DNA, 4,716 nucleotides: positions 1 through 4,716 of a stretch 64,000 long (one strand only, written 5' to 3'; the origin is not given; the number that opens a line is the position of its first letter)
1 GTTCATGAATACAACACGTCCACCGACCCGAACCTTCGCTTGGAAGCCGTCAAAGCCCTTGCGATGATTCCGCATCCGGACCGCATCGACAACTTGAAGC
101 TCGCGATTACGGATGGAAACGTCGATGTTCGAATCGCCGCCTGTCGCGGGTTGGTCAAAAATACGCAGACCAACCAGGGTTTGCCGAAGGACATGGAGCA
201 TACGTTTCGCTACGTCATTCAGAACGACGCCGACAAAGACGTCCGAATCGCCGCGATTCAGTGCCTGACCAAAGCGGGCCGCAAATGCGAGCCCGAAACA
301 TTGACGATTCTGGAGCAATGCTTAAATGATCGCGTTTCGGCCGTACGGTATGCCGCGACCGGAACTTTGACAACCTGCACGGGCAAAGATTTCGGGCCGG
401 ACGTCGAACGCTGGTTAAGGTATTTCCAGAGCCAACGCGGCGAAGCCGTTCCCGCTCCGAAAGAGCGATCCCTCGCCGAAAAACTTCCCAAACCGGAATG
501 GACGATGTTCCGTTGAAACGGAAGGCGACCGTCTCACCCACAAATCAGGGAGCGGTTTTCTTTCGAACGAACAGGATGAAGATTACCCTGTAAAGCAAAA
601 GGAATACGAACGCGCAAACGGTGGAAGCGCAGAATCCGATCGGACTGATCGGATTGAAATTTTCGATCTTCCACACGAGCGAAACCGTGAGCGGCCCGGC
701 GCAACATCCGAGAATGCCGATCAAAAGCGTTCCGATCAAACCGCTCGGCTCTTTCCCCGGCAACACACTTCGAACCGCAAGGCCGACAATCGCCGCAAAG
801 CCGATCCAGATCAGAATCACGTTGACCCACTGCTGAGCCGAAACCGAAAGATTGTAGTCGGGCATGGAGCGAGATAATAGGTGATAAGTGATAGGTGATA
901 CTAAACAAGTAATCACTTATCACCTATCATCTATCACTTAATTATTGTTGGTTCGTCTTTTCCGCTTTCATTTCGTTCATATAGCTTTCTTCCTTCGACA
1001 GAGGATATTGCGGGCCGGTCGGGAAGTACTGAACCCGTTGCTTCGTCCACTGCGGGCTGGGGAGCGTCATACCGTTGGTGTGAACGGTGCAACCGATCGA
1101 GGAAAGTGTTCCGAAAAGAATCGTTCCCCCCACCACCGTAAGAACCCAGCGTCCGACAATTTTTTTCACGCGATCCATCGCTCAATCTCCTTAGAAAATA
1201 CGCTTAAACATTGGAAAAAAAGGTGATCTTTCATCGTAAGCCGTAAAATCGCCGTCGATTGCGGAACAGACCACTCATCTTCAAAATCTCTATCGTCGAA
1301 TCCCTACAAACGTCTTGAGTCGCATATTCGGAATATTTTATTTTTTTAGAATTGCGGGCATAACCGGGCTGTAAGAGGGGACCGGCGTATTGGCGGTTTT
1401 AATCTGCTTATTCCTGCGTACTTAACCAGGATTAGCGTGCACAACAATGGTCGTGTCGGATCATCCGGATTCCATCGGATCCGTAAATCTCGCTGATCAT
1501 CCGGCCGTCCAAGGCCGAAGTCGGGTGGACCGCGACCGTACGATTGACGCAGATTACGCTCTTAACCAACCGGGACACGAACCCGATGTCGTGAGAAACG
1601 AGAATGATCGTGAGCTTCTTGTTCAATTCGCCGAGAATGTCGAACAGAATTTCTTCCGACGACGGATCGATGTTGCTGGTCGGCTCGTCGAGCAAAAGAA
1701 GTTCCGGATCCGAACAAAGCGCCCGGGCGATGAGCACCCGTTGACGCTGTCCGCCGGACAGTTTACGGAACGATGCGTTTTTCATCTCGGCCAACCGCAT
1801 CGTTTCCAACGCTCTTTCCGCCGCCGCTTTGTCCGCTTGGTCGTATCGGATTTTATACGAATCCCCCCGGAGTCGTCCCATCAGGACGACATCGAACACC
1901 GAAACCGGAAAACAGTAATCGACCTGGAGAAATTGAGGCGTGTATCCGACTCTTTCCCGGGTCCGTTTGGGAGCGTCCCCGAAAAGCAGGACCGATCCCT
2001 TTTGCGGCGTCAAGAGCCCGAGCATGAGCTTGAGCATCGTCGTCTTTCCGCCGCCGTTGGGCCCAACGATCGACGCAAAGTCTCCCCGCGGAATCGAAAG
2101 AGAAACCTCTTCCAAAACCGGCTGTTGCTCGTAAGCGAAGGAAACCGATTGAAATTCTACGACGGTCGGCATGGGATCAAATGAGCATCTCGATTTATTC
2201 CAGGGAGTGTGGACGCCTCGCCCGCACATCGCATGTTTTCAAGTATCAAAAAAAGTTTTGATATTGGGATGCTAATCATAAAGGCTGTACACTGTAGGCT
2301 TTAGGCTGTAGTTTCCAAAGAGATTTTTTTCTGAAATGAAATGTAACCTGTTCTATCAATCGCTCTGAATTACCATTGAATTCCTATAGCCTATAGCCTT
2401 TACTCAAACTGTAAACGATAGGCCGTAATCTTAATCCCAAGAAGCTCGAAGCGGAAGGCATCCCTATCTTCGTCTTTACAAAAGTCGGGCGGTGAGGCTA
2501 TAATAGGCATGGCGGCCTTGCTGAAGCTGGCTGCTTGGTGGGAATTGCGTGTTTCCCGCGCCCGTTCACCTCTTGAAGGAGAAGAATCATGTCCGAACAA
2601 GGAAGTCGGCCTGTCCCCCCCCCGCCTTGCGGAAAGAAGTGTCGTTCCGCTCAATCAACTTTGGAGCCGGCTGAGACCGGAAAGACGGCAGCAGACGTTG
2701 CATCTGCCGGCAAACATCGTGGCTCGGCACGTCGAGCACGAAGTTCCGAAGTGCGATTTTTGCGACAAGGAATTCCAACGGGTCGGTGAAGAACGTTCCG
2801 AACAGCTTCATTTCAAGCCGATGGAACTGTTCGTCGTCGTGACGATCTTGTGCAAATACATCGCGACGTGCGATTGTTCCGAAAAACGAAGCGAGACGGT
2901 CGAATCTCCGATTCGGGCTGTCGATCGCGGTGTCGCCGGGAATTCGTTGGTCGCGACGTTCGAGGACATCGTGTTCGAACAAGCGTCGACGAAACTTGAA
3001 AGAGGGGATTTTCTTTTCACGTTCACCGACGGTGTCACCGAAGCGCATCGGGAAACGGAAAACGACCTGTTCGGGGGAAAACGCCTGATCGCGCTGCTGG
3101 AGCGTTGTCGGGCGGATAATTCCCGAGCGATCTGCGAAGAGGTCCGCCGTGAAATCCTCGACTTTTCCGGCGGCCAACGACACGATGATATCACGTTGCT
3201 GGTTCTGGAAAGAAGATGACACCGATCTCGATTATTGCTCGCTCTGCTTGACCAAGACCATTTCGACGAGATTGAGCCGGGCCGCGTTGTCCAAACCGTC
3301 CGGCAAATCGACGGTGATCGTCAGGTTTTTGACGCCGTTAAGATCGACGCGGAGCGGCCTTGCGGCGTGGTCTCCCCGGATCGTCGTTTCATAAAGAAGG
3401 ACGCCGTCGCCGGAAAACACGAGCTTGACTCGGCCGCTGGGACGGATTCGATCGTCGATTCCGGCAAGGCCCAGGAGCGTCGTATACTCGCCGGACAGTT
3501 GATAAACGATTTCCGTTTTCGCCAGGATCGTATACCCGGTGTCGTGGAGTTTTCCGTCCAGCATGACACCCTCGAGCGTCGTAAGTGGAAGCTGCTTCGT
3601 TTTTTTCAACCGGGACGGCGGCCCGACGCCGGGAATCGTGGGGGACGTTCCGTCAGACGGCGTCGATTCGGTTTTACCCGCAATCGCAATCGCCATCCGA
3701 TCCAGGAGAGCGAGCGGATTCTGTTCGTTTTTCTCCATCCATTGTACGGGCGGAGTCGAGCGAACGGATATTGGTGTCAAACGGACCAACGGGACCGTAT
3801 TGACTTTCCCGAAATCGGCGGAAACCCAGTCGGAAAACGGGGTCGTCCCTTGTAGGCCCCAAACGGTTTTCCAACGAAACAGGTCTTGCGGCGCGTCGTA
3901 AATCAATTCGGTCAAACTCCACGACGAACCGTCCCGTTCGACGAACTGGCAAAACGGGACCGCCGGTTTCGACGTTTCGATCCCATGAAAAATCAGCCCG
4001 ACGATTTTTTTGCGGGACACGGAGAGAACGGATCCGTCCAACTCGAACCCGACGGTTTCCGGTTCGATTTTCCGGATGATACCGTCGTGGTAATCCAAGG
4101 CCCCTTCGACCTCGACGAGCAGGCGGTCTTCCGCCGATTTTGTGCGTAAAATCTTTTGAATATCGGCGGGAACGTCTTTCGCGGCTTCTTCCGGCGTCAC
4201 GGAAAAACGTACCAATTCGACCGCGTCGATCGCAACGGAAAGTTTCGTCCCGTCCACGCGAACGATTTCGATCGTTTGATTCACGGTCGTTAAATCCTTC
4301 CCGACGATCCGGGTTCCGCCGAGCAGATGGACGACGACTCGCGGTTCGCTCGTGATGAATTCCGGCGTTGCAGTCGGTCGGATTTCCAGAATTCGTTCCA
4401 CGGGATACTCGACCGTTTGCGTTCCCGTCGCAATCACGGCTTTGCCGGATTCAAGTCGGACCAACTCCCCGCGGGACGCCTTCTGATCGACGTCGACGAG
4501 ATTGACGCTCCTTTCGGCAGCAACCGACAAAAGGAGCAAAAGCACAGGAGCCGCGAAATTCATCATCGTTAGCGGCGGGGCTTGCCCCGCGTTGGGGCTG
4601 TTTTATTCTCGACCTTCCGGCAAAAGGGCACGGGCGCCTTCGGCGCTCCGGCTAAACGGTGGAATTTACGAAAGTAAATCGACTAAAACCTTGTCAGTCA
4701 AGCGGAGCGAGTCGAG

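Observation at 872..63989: Intergenic DNA is assembled from period-7 tandem arrays drawn from a small shared unit vocabulary (STRR-like), mostly as inverted pairs sitting on gene borders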

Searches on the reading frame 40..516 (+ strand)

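Call 64: search_protein_families(library=pfam, proteins=[window:40-516:+])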
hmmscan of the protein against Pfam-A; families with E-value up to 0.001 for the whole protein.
window:40-516:+ (158 aa): 4 families
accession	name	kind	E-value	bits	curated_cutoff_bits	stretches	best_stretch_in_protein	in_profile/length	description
PF13646.12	HEAT_2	-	1.9e-21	76.6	27.7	2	20-109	6-86/88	HEAT repeats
PF02985.28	HEAT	-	2e-10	40.4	23.5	0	89-112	3-26/31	HEAT repeat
PF20168.4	PDS5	-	2.9e-05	22.5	27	1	24-111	294-385/1053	Sister chromatid cohesion protein PDS5 protein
PF13513.12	HEAT_EZ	-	0.00049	21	27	0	85-110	27-52/55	HEAT-like repeat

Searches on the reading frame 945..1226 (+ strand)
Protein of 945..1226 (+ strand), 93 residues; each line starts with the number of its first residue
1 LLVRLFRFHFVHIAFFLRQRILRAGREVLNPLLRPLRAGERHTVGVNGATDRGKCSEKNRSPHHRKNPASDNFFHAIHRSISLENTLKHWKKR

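Call 66: search_protein_families(library=pfam, proteins=[window:945-1226:+])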
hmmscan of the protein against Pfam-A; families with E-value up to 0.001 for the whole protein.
window:945-1226:+ (93 aa): 0 families

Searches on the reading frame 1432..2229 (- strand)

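Call 6: search_protein_families(library=pfam, proteins=[window:1432-2229:-])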
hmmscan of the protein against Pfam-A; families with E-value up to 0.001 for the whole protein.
window:1432-2229:- (265 aa): 3 families
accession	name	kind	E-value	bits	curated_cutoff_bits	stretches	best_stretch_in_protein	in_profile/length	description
PF00005.33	ABC_tran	-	8.5e-31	107.8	25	1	39-185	1-137/137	ABC transporter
PF13304.12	AAA_21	-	1.6e-10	42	27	1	154-218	235-303/304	AAA domain, putative AbiEii toxin, Type IV TA system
PF02463.25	SMC_N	-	1.7e-07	31.4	40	1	50-221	25-205/220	RecF/RecN/SMC N terminal domain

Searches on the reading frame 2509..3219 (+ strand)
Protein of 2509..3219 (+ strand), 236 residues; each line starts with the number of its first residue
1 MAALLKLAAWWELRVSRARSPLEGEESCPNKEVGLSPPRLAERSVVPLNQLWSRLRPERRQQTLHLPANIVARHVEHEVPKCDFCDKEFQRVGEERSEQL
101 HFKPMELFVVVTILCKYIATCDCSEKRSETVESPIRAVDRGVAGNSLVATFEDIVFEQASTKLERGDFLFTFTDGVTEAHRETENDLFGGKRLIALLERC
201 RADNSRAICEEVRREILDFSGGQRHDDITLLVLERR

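Call 6: search_protein_families(library=pfam, proteins=[window:2509-3219:+])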
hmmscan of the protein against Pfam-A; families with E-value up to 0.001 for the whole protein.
window:2509-3219:+ (236 aa): 2 families
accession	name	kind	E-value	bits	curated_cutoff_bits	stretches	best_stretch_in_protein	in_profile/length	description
PF07228.17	SpoIIE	-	3.8e-19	69.8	25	1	145-235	102-191/192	Stage II sporulation protein E (SpoIIE)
PF13005.12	zf-IS66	-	6.1e-05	23.8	27.3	1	81-117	3-40/46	zinc-finger binding domain of transposase IS66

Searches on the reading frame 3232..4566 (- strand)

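Call 6: search_protein_families(library=pfam, proteins=[window:3232-4566:-])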
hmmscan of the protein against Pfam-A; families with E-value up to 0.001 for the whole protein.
window:3232-4566:- (444 aa): 1 family
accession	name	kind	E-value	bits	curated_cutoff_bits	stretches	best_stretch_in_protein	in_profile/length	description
PF08305.17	NPCBM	-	5.6e-15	56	23.9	1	334-421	31-119/137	NPCBM/NEW2 domain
